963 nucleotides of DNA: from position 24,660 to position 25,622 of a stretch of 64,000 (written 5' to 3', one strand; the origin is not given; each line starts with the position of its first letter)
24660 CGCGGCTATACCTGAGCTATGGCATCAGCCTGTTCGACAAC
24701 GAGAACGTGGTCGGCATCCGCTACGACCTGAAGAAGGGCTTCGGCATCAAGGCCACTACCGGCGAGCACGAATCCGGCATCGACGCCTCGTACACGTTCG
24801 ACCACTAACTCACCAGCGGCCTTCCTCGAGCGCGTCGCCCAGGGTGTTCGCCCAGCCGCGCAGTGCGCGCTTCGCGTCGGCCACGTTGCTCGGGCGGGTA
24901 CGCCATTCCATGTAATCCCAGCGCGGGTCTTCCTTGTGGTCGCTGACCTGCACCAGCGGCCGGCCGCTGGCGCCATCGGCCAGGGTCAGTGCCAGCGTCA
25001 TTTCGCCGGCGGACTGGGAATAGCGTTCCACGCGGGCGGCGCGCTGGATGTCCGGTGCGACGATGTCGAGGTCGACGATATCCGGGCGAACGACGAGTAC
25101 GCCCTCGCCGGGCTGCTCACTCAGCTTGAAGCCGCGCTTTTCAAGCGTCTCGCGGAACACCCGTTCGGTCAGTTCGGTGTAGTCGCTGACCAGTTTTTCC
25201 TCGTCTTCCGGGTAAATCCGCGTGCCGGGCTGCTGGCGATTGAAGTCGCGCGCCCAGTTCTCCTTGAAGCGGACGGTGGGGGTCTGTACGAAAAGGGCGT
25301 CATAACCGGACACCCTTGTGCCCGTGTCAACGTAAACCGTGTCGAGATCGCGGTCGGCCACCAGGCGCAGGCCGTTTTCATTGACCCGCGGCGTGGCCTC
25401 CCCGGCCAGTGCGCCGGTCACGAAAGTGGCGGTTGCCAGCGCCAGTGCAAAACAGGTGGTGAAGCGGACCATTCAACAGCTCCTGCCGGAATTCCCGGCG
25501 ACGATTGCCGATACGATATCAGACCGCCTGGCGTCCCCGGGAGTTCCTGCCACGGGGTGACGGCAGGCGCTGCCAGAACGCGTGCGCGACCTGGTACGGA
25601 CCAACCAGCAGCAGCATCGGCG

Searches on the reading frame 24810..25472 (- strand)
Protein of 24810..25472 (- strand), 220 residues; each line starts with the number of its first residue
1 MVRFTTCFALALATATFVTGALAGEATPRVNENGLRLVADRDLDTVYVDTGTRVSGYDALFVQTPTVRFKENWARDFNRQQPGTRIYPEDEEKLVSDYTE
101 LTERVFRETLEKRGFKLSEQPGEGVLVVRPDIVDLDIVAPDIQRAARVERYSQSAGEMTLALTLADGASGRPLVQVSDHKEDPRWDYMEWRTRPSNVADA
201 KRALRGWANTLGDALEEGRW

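Call 37: search_protein_families(library=pfam, proteins=[window:24810-25472:-], max_evalue=0.00001)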
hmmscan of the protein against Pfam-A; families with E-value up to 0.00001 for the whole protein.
window:24810-25472:- (220 aa): 1 family
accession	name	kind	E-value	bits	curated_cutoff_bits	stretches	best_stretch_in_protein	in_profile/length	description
PF11769.13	DUF3313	-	1.6e-10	41.5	26.1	1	45-210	24-186/187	Protein of unknown function (DUF3313)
